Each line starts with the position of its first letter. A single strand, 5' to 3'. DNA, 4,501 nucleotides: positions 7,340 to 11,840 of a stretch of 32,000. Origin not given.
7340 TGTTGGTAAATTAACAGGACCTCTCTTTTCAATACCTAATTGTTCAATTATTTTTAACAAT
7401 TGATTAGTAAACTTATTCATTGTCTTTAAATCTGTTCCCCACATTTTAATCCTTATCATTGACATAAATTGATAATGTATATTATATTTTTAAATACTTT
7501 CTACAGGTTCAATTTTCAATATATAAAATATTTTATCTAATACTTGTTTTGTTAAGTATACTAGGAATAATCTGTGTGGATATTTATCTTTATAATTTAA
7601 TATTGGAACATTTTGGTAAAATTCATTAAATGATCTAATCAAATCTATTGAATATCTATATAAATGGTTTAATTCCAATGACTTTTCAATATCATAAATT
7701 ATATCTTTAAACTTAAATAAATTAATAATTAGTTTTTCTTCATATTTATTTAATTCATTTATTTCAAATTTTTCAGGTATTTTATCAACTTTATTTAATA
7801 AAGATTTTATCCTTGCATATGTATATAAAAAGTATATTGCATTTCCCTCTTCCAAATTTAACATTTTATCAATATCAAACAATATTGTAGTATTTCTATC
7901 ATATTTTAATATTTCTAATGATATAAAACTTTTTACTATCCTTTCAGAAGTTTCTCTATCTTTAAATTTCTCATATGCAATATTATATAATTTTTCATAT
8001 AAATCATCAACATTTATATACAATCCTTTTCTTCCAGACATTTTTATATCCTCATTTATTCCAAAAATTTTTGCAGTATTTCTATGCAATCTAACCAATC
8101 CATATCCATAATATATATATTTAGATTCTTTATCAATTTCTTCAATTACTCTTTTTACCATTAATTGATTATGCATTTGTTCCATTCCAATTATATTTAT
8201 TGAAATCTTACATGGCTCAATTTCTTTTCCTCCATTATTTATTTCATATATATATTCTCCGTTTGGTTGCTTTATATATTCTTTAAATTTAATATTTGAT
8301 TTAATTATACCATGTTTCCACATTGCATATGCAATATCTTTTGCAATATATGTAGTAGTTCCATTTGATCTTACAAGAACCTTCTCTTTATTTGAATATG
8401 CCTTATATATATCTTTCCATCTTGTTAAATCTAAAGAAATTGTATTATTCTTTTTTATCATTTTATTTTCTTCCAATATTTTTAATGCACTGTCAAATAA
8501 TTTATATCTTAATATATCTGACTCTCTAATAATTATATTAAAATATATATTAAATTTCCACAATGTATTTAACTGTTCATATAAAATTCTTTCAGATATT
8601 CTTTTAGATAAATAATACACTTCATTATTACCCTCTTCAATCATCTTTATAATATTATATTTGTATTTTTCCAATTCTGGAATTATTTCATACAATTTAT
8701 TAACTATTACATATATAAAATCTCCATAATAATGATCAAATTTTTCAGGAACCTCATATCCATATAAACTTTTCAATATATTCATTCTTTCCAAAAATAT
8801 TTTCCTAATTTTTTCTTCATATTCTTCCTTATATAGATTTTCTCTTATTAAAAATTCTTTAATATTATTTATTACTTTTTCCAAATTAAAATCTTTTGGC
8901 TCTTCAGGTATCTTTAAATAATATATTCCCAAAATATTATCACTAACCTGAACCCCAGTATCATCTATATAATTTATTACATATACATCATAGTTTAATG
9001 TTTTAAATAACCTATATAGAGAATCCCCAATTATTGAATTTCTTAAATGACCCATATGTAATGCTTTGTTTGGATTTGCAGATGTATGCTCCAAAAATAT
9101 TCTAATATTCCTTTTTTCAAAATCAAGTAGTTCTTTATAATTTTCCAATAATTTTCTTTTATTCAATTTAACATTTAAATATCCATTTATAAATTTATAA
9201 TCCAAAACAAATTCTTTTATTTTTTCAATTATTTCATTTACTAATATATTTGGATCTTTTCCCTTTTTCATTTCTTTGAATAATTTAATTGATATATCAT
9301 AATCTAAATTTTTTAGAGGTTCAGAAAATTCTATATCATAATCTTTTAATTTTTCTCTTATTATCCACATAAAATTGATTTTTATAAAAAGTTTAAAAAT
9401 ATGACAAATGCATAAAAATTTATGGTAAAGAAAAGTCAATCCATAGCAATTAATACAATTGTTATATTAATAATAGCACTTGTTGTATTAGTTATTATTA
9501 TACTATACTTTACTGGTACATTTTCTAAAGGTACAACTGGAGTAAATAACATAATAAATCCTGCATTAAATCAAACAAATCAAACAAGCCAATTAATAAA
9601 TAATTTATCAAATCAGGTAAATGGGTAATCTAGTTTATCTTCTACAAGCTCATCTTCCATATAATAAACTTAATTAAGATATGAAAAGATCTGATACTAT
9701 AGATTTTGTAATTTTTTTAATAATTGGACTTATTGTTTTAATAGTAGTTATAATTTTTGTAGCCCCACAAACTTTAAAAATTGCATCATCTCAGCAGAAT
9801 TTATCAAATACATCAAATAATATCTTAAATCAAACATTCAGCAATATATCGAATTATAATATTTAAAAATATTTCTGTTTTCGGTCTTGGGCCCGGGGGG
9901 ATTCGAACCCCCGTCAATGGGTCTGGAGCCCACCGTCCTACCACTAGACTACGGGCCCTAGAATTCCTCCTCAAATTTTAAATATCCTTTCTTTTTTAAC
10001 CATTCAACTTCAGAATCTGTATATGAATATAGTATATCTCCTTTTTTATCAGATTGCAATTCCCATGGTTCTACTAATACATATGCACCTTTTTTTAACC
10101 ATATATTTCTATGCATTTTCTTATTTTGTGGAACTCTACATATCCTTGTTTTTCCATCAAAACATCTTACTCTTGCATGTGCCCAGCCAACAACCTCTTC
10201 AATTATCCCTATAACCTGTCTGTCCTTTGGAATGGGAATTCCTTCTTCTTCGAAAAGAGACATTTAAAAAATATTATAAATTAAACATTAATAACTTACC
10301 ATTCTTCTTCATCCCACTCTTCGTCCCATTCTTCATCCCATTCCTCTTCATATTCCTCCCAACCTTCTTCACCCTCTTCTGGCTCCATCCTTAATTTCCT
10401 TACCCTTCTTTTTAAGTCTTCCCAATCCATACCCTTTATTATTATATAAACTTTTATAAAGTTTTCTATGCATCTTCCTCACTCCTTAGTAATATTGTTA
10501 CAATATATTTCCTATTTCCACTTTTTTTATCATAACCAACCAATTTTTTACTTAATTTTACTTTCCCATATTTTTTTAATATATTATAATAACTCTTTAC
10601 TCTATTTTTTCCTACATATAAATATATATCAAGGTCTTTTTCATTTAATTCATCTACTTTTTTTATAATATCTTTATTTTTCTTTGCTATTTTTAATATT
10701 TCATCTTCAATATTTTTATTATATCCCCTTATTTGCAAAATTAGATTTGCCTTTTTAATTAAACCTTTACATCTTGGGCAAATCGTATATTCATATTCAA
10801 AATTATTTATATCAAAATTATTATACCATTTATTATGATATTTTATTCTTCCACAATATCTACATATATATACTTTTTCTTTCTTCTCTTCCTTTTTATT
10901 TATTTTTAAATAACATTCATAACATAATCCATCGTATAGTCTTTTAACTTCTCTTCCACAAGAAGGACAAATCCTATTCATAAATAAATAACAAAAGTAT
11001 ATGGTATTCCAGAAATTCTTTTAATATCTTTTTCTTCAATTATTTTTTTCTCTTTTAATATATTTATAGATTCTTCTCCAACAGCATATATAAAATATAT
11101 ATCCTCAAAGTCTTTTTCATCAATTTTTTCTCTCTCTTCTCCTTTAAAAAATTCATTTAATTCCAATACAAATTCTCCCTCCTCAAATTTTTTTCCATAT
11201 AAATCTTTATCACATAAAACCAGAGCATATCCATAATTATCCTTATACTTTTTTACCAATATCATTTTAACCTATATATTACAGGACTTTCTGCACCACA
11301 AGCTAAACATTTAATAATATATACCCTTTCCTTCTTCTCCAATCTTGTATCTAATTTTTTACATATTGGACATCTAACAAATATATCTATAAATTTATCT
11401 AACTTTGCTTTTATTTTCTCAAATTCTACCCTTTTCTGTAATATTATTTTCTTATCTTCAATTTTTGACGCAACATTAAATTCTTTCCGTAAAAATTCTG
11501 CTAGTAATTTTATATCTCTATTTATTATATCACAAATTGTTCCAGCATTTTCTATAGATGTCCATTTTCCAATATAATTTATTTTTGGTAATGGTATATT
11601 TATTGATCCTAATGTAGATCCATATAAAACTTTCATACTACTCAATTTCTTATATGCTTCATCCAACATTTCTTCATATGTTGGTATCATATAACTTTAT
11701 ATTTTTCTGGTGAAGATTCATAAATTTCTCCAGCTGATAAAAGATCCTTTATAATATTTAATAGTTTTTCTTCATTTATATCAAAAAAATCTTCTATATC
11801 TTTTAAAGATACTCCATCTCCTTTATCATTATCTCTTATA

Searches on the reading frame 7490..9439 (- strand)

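Call 26: search_protein_families(library=pfam, proteins=[window:7490-9439:-], max_evalue=0.001)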
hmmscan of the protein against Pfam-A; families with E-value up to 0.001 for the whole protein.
window:7490-9439:- (649 aa): 2 families
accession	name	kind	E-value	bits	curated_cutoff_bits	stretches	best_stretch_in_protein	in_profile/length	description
PF05746.21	DALR_1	-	1.6e-21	77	22.3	1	538-648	2-116/117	DALR anticodon binding domain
PF00750.26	tRNA-synt_1d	-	2.6e-17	63.3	23.3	2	109-198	17-102/349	tRNA synthetases class I (R), catalytic domain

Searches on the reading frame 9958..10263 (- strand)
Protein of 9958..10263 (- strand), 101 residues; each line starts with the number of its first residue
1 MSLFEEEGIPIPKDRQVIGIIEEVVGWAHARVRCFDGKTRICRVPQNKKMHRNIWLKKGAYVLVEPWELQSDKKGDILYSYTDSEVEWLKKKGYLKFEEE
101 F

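Call 25: search_protein_families(library=pfam, proteins=[window:9958-10263:-], max_evalue=0.001)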
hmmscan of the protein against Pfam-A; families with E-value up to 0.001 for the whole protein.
window:9958-10263:- (101 aa): 1 family
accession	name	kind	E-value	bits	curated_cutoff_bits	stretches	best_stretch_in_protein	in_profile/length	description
PF01176.25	eIF-1a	-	2.7e-18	65.8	30.2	1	16-79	2-63/64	Translation initiation factor 1A / IF-1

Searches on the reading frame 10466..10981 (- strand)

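Call 26: search_protein_families(library=pfam, proteins=[window:10466-10981:-], max_evalue=0.001)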
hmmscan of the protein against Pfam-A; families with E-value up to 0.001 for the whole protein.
window:10466-10981:- (171 aa): 1 family
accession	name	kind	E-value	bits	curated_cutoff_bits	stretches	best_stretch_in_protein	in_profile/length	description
PF04981.18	NMD3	-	2.5e-17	63.6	24.9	2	5-54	1-52/243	NMD3 family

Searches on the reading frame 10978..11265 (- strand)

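Call 26: search_protein_families(library=pfam, proteins=[window:10978-11265:-], max_evalue=0.001)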
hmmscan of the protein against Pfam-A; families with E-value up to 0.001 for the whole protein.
window:10978-11265:- (95 aa): 1 family
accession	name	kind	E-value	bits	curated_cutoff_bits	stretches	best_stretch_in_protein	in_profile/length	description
PF04242.18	DUF424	-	4.7e-10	40.1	25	1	14-93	9-90/92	Protein of unknown function (DUF424)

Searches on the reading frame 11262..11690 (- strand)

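Call 26: search_protein_families(library=pfam, proteins=[window:11262-11690:-], max_evalue=0.001)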
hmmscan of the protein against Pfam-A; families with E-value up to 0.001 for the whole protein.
window:11262-11690:- (142 aa): 1 family
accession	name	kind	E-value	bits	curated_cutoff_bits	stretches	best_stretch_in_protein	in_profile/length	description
PF01873.23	eIF-5_eIF-2B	-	9.5e-28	96.9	27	1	30-133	11-116/117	Domain found in IF2B/IF5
